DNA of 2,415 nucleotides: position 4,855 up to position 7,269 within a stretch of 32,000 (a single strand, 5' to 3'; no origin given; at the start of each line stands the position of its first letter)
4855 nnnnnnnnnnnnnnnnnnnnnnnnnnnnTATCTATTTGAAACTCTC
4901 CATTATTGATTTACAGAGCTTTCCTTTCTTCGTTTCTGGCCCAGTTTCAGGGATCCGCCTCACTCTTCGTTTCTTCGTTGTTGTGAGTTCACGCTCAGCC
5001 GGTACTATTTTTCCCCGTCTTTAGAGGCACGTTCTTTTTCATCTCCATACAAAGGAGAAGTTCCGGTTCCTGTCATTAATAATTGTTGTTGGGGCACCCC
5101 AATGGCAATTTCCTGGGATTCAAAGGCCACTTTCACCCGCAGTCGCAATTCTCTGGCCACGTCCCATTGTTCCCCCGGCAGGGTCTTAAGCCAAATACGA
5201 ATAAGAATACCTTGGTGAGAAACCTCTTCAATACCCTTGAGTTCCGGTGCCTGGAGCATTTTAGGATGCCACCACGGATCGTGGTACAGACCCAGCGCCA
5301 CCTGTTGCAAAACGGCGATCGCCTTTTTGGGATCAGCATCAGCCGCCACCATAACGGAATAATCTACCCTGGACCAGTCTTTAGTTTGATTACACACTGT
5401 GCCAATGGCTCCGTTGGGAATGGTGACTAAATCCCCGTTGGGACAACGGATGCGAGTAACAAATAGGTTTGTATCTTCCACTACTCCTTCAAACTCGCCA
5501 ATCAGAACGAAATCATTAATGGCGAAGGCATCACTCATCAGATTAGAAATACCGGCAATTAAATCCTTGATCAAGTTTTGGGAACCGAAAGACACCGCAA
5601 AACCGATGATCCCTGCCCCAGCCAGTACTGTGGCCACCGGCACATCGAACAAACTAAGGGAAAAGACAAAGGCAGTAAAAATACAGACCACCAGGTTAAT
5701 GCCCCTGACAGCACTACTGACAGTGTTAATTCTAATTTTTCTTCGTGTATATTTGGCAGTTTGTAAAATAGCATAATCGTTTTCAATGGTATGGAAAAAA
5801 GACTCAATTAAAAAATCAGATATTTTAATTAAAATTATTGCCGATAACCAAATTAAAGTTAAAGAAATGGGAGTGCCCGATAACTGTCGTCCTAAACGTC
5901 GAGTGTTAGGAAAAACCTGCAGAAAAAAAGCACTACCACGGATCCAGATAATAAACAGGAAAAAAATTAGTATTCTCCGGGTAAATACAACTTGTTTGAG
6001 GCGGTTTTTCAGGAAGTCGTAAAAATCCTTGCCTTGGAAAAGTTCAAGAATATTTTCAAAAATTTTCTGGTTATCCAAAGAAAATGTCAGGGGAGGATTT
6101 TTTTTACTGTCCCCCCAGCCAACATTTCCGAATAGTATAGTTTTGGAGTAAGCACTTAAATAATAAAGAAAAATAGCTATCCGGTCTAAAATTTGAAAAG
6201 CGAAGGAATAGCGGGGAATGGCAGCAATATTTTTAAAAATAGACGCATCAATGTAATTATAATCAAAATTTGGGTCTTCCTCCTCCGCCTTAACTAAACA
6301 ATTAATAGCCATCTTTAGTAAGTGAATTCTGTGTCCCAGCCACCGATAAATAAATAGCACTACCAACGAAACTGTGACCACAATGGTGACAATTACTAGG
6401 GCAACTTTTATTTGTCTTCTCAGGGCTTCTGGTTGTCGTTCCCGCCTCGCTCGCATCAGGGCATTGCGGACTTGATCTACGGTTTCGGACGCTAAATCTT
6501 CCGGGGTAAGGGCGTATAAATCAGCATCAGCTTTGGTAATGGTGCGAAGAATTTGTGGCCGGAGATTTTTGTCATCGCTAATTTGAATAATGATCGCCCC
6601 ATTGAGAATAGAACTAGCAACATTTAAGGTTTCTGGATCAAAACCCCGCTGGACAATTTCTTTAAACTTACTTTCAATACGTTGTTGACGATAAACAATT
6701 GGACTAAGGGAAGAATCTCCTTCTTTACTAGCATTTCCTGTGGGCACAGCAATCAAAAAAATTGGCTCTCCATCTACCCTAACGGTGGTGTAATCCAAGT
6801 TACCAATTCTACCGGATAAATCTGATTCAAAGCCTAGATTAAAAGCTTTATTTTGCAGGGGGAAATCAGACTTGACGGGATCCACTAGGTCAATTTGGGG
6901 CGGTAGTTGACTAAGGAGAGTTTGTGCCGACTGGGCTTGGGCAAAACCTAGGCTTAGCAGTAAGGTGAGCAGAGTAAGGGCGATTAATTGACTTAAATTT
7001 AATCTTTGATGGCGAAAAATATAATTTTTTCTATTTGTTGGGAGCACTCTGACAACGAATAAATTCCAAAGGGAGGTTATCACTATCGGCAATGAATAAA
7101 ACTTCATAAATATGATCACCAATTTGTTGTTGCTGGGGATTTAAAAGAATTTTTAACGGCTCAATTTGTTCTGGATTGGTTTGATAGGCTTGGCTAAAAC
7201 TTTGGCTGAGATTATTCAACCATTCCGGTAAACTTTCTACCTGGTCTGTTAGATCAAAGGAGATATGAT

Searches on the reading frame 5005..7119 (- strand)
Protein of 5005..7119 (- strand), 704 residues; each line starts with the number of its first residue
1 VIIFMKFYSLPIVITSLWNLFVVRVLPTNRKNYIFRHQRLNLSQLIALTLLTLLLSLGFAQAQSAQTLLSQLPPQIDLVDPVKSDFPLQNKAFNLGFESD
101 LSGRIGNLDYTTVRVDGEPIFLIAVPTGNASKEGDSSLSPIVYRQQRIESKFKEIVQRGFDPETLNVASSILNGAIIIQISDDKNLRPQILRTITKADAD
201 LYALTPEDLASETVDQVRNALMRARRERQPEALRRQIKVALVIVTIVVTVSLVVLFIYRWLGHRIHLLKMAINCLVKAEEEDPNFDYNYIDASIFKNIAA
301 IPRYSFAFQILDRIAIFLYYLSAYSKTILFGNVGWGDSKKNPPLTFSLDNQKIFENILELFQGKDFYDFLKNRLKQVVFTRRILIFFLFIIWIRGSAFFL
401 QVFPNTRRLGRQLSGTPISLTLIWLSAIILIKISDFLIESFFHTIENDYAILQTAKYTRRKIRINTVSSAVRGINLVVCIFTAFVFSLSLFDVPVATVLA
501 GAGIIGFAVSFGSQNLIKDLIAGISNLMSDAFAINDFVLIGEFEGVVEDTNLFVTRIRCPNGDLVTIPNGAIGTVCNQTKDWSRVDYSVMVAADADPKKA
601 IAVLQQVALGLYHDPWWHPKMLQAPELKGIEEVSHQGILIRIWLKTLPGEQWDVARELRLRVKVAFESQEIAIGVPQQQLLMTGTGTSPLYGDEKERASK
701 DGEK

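Call 112: search_protein_families(library=pfam, proteins=[window:5005-7119:-], max_evalue=0.001)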
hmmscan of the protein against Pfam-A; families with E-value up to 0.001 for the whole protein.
window:5005-7119:- (704 aa): 3 families
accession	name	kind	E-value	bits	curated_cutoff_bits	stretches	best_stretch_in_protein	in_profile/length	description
PF21082.3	MS_channel_3rd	-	9.9e-19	68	21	1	585-673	1-88/88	Mechanosensitive ion channel MscS, C-terminal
PF00924.24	MS_channel_2nd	-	1e-18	67.6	20.2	1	515-579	1-67/68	Mechanosensitive ion channel, beta-domain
PF21088.3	MS_channel_1st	-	1.7e-08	34.7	23.1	1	473-514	1-42/42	Mechanosensitive ion channel, transmembrane helices 2/3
